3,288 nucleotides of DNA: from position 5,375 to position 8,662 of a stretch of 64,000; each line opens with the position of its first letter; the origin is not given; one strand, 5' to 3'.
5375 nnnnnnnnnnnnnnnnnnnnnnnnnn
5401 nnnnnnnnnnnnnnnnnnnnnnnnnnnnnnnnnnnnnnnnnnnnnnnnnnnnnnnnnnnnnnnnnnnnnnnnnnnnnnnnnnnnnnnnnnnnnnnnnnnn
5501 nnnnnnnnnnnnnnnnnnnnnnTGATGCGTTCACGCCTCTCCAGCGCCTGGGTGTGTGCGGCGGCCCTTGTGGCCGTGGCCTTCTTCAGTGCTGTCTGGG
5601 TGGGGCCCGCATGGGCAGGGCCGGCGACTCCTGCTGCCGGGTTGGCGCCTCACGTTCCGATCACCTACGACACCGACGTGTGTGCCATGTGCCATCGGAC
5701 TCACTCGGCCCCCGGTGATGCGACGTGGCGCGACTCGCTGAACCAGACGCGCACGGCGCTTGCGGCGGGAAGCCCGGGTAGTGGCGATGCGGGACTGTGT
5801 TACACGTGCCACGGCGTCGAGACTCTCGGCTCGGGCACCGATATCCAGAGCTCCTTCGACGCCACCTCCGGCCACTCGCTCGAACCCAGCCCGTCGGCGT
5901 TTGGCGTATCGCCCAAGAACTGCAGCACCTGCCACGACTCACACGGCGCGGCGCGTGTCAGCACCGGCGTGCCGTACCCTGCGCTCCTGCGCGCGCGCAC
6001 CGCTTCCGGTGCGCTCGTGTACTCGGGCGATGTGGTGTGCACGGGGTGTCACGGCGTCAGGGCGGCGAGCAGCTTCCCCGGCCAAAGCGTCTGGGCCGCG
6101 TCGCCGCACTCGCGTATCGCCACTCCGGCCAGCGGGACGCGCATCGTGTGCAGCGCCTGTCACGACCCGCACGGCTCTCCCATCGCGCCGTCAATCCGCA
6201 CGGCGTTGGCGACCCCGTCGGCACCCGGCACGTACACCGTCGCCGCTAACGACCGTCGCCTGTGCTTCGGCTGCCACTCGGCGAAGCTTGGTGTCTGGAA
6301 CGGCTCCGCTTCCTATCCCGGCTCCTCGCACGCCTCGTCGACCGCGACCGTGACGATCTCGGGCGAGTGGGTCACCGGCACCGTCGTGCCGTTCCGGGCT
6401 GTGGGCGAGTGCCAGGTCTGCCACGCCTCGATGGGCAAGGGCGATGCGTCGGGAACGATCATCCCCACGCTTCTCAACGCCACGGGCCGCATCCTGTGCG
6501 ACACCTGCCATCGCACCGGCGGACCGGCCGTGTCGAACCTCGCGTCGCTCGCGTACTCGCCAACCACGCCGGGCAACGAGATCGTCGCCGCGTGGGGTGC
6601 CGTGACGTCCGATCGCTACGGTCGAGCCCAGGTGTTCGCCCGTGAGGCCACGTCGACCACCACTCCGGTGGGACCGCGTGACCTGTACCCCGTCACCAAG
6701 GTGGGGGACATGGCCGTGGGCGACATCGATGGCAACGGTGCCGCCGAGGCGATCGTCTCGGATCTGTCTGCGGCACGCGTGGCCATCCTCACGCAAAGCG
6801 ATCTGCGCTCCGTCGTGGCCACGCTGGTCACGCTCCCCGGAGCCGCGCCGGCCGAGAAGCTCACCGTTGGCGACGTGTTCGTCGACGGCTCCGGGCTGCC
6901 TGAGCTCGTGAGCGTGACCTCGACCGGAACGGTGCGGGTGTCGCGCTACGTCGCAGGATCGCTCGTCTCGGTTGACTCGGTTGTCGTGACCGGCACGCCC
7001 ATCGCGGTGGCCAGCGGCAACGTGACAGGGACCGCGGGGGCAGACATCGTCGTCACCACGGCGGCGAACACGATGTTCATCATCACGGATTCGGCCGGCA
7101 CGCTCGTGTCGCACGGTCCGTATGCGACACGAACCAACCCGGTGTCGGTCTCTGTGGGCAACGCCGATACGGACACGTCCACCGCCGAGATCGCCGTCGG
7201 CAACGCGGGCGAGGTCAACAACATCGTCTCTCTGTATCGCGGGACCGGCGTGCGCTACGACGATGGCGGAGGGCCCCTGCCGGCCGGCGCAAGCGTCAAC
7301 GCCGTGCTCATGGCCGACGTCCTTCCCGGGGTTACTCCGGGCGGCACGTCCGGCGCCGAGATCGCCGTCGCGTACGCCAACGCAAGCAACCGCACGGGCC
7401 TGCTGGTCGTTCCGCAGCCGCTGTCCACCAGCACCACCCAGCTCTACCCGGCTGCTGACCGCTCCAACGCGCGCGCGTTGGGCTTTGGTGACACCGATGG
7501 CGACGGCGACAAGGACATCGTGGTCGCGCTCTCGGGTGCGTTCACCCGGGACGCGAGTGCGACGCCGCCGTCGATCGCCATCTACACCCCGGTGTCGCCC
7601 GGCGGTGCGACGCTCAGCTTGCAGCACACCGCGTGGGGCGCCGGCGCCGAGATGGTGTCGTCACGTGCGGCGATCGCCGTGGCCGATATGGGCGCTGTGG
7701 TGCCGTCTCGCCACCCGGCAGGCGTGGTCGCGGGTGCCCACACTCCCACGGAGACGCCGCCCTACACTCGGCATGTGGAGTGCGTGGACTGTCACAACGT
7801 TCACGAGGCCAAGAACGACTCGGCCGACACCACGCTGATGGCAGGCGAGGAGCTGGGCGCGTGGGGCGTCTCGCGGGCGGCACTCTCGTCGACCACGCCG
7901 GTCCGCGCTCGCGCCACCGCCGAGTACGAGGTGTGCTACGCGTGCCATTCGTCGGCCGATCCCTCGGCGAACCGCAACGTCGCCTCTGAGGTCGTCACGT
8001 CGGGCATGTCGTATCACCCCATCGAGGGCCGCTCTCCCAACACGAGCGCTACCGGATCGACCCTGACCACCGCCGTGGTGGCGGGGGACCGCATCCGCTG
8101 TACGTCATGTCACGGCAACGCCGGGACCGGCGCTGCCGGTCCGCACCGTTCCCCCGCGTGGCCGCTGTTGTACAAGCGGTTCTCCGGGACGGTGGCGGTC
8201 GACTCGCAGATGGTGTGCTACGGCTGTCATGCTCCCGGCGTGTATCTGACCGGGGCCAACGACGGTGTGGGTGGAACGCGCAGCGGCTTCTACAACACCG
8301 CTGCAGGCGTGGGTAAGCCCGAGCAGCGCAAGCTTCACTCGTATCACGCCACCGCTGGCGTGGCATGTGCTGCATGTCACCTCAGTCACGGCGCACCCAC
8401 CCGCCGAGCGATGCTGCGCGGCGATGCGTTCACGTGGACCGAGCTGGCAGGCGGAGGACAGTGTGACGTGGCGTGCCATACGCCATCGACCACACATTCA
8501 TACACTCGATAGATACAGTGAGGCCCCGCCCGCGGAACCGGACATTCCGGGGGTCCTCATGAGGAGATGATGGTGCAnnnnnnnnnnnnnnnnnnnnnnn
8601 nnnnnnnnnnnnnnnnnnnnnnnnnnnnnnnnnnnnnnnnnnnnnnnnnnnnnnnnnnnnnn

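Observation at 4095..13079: Candidate nanowire assembly/anchoring cassette downstream of the hexaheme gene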

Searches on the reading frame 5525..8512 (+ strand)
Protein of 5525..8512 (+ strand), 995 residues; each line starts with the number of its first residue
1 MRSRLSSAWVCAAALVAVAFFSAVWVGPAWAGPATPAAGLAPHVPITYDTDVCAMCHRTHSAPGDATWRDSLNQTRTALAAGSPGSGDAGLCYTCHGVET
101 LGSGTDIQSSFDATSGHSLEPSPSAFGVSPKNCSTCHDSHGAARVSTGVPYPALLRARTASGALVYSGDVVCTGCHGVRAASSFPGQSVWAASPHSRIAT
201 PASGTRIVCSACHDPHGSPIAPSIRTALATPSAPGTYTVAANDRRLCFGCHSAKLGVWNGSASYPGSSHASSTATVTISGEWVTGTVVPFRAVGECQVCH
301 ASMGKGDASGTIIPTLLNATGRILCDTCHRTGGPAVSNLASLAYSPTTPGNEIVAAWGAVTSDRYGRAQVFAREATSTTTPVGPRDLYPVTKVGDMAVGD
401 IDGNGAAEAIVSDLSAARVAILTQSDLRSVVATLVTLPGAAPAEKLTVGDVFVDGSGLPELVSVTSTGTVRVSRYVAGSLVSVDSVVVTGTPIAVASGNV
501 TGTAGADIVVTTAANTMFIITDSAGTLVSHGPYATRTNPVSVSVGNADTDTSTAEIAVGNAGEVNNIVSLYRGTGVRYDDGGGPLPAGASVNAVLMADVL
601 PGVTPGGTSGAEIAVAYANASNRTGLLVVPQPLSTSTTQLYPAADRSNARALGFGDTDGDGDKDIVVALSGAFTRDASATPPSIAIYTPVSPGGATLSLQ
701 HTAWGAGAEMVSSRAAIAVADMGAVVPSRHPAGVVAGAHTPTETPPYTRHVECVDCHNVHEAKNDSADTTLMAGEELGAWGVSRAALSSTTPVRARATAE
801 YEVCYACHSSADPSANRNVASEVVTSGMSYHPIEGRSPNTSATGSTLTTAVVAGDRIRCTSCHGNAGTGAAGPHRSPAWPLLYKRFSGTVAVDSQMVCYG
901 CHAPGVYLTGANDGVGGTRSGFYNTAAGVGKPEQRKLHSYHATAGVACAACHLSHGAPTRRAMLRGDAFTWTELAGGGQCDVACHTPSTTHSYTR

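Call 4: search_protein_families(library=pfam, proteins=[window:5525-8512:+], max_evalue=0.01)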
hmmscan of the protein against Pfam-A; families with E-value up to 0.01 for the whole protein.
window:5525-8512:+ (995 aa): 5 families
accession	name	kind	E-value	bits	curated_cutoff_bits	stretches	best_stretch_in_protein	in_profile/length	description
PF09699.15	Paired_CXXCH_1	-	3.3e-24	84.7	20.6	2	209-254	9-39/41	Doubled CXXCH motif (Paired_CXXCH_1)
PF14522.11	Cytochrome_C7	-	4.1e-16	59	24.8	0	750-814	13-54/67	Cytochrome c7 and related cytochrome c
PF22113.1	Mtrc-MtrF_II-IV_dom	-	2.7e-15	56.8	30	3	49-145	80-171/176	Outer membrane cytochrome MtrC/MtrF-like, domains II/IV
PF14537.11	Cytochrom_c3_2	-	1.2e-11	45.3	25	0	53-142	9-69/79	Cytochrome c3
PF13517.12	FG-GAP_3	-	2.5e-09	38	26.9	0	641-667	35-61/61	FG-GAP-like repeat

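Call 5: search_protein_families(library=ncbifam, proteins=[window:5525-8512:+], max_evalue=0.01)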
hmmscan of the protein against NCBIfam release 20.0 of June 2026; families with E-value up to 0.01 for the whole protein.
window:5525-8512:+ (995 aa): 6 families
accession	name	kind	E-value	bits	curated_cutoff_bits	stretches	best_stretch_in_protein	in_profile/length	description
TIGR01905.1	paired_CXXCH_1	subfamily_domain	5.5e-18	64.6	25.2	0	293-332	6-39/41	doubled CXXCH domain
TIGR03508.1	decahem_SO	subfamily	1.9e-11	44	192.2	0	192-256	129-179/258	DmsE family decaheme c-type cytochrome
NF041028.1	decahem_GSU2203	exception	2.4e-08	33.5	325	0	127-256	122-212/317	GSU2203 family decaheme c-type cytochrome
NF008659.0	PRK11659.1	equivalog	0.00012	21.9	184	0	850-904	69-119/188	cytochrome c nitrite reductase pentaheme subunit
TIGR03146.1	cyt_nit_nrfB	equivalog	0.002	18.4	166.6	0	735-810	25-93/145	cytochrome c nitrite reductase pentaheme subunit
NF052506.1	PA5033_fam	subfamily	0.0036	16.1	100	0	444-670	27-227/284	PA5033 family protein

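Call 7: search_solved_structures(query=window:5525-8512:+, max_evalue=1, show_alignments=1)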
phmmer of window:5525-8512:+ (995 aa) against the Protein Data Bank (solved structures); distinct sequences matched with E-value up to 1: 0.

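Call 8: find_homologous_proteins(query=window:5525-8512:+, max_evalue=0.00001)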
Query window:5525-8512:+ (995 aa): 142 proteins with E <= 0.00001 among 8000 candidates; the best 120 are listed.
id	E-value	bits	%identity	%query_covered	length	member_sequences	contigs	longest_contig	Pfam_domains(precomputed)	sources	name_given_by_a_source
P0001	0.0e+0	2135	96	100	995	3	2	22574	PF09699.16,PF14537.12,PF13517.13,PF14522.12,PF22113.2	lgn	-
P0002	0.0e+0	1064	52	100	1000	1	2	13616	PF09699.16,PF14537.12,PF13517.13,PF14522.12,PF22113.2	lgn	-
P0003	0.0e+0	1056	53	97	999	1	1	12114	PF09699.16,PF14537.12,PF13517.13,PF14522.12,PF22113.2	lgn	-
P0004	0.0e+0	1017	53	100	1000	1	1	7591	PF09699.16,PF14537.12,PF13517.13,PF14522.12,PF22113.2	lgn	-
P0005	3.1e-287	974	51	96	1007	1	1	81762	PF09699.16,PF14537.12,PF13517.13,PF14522.12,PF22113.2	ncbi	-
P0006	2.4e-284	964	50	98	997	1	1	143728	PF09699.16,PF14537.12,PF13517.13,PF14522.12,PF22113.2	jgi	-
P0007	9.5e-279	946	49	99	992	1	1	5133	PF09699.16,PF14537.12,PF13517.13,PF14522.12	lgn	-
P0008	2.9e-271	921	49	98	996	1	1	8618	PF09699.16,PF14537.12,PF13517.13,PF14522.12,PF22113.2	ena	-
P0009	1.0e-268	913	49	97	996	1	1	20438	PF09699.16,PF14537.12,PF13517.13,PF14522.12,PF22113.2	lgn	-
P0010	1.8e-265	902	49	99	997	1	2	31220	PF09699.16,PF14537.12,PF13517.13,PF14522.12,PF22113.2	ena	-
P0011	6.0e-264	897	47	100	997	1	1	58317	PF09699.16,PF14537.12,PF13517.13,PF14522.12,PF22113.2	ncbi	-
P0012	2.4e-253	862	46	96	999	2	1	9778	PF09699.16,PF14537.12,PF13517.13,PF14522.12,PF22113.2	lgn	-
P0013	1.4e-249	849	48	96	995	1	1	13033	PF09699.16,PF14537.12,PF13517.13,PF14522.12,PF22113.2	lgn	-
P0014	2.3e-247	842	47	100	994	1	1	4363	PF09699.16,PF14537.12,PF13517.13,PF14522.12,PF22113.2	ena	-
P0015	9.0e-246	837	48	96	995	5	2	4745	PF09699.16,PF14537.12,PF13517.13,PF14522.12,PF22113.2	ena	-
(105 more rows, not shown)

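Call 10: find_related_loci(query=A1, collection=genome_contigs, flank=10000)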
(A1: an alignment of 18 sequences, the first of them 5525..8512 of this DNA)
Query A1 (995 aa) in genome_contigs; peptide patterns used: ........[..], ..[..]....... (x = any residue, [..] = any of these).
122 stretches matched a pattern; 76 encode a relative of the query (tblastn E <= 1e-3); 76 distinct loci.
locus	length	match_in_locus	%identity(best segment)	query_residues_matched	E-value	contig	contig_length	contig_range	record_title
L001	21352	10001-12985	47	1-993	0e+0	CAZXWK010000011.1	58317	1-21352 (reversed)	MAG TPA_asm: uncultured Eubacteriales bacterium isolate binchicken_co152_220 genome assembly, contig: NODE_611_length_58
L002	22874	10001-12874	46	40-993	0e+0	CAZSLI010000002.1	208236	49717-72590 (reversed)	MAG TPA_asm: uncultured Eubacteriales bacterium isolate binchicken_co152_201 genome assembly, contig: NODE_53_length_208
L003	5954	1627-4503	42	43-995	0e+0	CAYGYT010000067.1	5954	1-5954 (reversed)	MAG TPA_asm: uncultured Eubacteriales bacterium isolate ERP119294_co1_304 genome assembly, contig: NODE_20456_length_595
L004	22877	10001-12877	43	40-995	0e+0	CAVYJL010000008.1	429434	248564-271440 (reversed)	MAG: uncultured Coriobacteriia bacterium isolate MFD01299.bin.2.183 genome assembly, contig: contig_59700, whole genome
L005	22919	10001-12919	40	14-985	0e+0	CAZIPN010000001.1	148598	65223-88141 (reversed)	MAG TPA_asm: uncultured Eubacteriales bacterium isolate SRP185410_co2_410 genome assembly, contig: NODE_47_length_148598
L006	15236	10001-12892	40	41-995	0e+0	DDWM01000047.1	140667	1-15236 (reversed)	MAG TPA_asm: Actinobacteria bacterium UBA2286 UBA2286_contig_20351, whole genome shotgun sequence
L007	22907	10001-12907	41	38-995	0e+0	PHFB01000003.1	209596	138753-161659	MAG: Actinobacteria bacterium HGW-Actinobacteria-1 bjp_ig2102_scaffold_58, whole genome shotgun sequence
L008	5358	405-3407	39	8-993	0e+0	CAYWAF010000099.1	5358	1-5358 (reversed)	MAG TPA_asm: uncultured Eubacteriales bacterium isolate SRP338002_co1_216 genome assembly, contig: NODE_14133_length_535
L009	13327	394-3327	40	41-995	0e+0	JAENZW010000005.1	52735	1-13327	MAG: Actinomycetota bacterium isolate BM5_bin.17 BM5_bin17_NODE_222_length_52735_cov_27.085535, whole genome shotgun seq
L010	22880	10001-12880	41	42-995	0e+0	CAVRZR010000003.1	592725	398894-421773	MAG: uncultured Actinomycetes bacterium isolate MFD05942.bin.2.130 genome assembly, contig: contig_43510, whole genome s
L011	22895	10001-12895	40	42-995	0e+0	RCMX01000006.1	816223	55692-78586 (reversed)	MAG: Actinobacteria bacterium isolate 1MN72D_65_13 NODE_3_length_816362_cov_7_81738, whole genome shotgun sequence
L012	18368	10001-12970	40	14-995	0e+0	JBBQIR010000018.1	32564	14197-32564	MAG: Coriobacteriia bacterium isolate Co_metawrap_800 Cmw_800_k141_25807987_length_32564_cov_10.8790, whole genome shotg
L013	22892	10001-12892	40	43-995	0e+0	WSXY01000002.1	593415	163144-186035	MAG: Actinobacteria bacterium isolate X3_MetaBAT.18 scaffold_29, whole genome shotgun sequence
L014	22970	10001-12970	38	19-995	2e-177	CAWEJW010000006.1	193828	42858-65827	MAG: uncultured Actinomycetes bacterium isolate MFD05942.bin.1.345 genome assembly, contig: contig_51116, whole genome s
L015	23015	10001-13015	39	33-995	4e-175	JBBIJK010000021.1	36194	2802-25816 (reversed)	MAG: Actinomycetota bacterium isolate BR2F70218_bin_160 NODE_536_length_36194_cov_12.911287, whole genome shotgun sequen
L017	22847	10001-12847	40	42-995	3e-170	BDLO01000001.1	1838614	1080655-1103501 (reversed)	Coriobacteriaceae bacterium EMTCatB1 DNA, scaffold1, whole genome shotgun sequence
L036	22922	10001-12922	37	33-992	1e-143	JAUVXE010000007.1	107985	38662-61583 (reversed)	MAG: Coriobacteriia bacterium isolate CSMAG_1208 CSMAG_1208_k127_6107865_length_107985_cov_25.0006, whole genome shotgun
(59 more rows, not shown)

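Call 15: search_protein_families(library=pfam, proteins=[L017:493-1347:+, L017:1344-2513:+, L017:2489-3994:+, L017:3991-4812:+, L017:4817-6046:+, L017:6110-9784:+, L017:13553-14815:+, L017:14812-17460:+], max_evalue=0.01)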
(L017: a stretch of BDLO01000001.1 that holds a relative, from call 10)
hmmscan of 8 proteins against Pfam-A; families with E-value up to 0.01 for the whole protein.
L017:493-1347:+ (284 aa): 3 families
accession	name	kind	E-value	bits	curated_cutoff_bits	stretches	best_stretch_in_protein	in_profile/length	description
PF13247.11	Fer4_11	-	4.9e-09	36.7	26.2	1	62-150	8-82/100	4Fe-4S dicluster domain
PF12838.12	Fer4_7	-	5.8e-05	23.9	27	1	13-80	1-52/52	4Fe-4S dicluster domain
PF13187.11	Fer4_9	-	0.00018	21.9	27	0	8-26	31-49/52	4Fe-4S dicluster domain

L017:1344-2513:+ (389 aa): 5 families
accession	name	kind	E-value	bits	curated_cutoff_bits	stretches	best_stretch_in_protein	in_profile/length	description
PF09699.15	Paired_CXXCH_1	-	3.5e-14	52.6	20.6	1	166-186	7-26/41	Doubled CXXCH motif (Paired_CXXCH_1)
PF22113.1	Mtrc-MtrF_II-IV_dom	-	3.5e-08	33.6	30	1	34-94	74-134/176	Outer membrane cytochrome MtrC/MtrF-like, domains II/IV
PF14522.11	Cytochrome_C7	-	4.5e-07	30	24.8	0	38-89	9-51/67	Cytochrome c7 and related cytochrome c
PF14537.11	Cytochrom_c3_2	-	2.6e-05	25.1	25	0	165-179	56-70/79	Cytochrome c3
PF00034.26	Cytochrom_C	-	0.0096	17.7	21.3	0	79-114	9-46/90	Cytochrome c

L017:2489-3994:+ (501 aa): 1 family
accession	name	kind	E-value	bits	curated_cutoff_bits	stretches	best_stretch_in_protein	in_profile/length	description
PF04995.19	CcmD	-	0.0013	19.2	25.6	1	465-492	4-31/44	Heme exporter protein D (CcmD)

L017:3991-4812:+ (273 aa): 1 family
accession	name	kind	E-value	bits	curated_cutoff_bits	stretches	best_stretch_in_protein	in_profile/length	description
PF14561.12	TPR_20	-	0.003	18.3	25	1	80-119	27-66/90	Tetratricopeptide repeat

L017:4817-6046:+ (409 aa): 5 families
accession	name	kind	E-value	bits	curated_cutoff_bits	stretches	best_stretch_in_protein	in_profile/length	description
PF01436.27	NHL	-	1.3e-18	66.4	20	3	223-249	1-28/28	NHL repeat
PF08450.18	SGL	-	3.4e-07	30.6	26.3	1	311-361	130-179/246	SMP-30/Gluconolactonase/LRE-like region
PF25021.1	TEN_NHL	-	4.1e-06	26.4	27.1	0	169-247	27-97/357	Teneurin NHL domain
PF17170.10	DUF5128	-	0.00047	19.9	22.9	0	225-260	45-80/321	6-bladed beta-propeller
PF24684.1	Vgb_lyase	-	0.0023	17.2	50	1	171-208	95-131/290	Virginiamycin B lyase family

L017:6110-9784:+ (1224 aa): 7 families
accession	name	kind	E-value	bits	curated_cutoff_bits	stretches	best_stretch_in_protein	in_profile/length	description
PF04122.17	CW_binding_2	-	1.5e-44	150.9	24.9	3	1124-1215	1-72/73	Cell wall binding domain 2 (CWB2)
PF14870.12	PSII_BNR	-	6.8e-15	55.5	27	1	240-361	7-134/303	Photosynthesis system II assembly factor YCF48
PF19077.6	Big_13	-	6.1e-10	39.9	27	0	513-547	67-101/102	Bacterial Ig-like domain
PF07495.19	Y_Y_Y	-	3e-07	30.7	26.6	0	782-824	26-64/65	Y_Y_Y domain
PF15902.12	Sortilin-Vps10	-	1.7e-06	27.6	33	0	231-293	2-67/446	Sortilin, neurotensin receptor 3,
PF13750.12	Big_3_3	-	3.1e-05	24.1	27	0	698-754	13-71/157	Bacterial Ig-like domain (group 3)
PF24421.1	Ig_J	-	0.0015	19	29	0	782-815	61-94/104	Tip attachment protein J, Ig-like domain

L017:13553-14815:+ (420 aa): 2 families
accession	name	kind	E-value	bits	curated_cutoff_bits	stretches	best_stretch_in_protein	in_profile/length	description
PF00149.33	Metallophos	-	4.2e-12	47.3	21.5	1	6-204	2-191/191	Calcineurin-like phosphoesterase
PF12850.12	Metallophos_2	-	9.4e-06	26.2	27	1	39-225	14-141/154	Calcineurin-like phosphoesterase superfamily domain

L017:14812-17460:+ (882 aa): 3 families
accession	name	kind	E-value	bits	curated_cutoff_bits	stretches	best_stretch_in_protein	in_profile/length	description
PF13514.12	AAA_27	-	3e-21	76.4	22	1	1-199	1-200/206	AAA domain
PF13476.12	AAA_23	-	8.7e-10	40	27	1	11-226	7-200/201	AAA domain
PF02463.25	SMC_N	-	0.00021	21.2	40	0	256-859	135-199/220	RecF/RecN/SMC N terminal domain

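Call 58: find_encoding_contigs(protein=P0006, flank=10000, max_places=2)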
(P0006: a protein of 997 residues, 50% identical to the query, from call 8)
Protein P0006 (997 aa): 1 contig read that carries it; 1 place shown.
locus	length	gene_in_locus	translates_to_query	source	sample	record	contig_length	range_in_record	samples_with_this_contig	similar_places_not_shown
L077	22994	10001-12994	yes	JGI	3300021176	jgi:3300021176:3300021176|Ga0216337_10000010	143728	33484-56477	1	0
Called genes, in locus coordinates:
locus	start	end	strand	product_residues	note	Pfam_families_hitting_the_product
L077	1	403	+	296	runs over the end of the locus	-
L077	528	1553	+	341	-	PF21033:RMD1-3 (faint), PF23914:TPR_CcmH_CycH (faint), PF14559:TPR_19 (weak), PF13424:TPR_12 (weak), PF14559:TPR_19, PF13414:TPR_11 (weak), PF13432:TPR_16 (weak), PF14559:TPR_19 (weak), +7 more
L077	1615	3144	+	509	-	PF17170:DUF5128 (faint), PF01436:NHL (weak)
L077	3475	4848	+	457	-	PF01058:Oxidored_q6, PF14720:NiFe_hyd_SSU_C (weak)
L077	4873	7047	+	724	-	PF00374:NiFeSe_Hases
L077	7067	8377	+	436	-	PF14537:Cytochrom_c3_2 (faint), PF22113:Mtrc-MtrF_II-IV_dom (faint), PF00034:Cytochrom_C (faint), PF09699:Paired_CXXCH_1 (faint)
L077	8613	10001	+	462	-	-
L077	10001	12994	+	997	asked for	PF09699:Paired_CXXCH_1 (faint), PF13517:FG-GAP_3 (faint), PF14522:Cytochrome_C7 (faint), PF14537:Cytochrom_c3_2 (faint), PF22113:Mtrc-MtrF_II-IV_dom (weak)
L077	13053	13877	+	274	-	-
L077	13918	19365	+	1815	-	PF17957:Big_7 (weak)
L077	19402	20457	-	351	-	PF12229:PG_binding_4, PF03734:YkuD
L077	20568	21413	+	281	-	PF03705:CheR_N, PF01739:CheR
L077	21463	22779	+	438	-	PF00015:MCPsignal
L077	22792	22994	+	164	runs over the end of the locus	PF01584:CheW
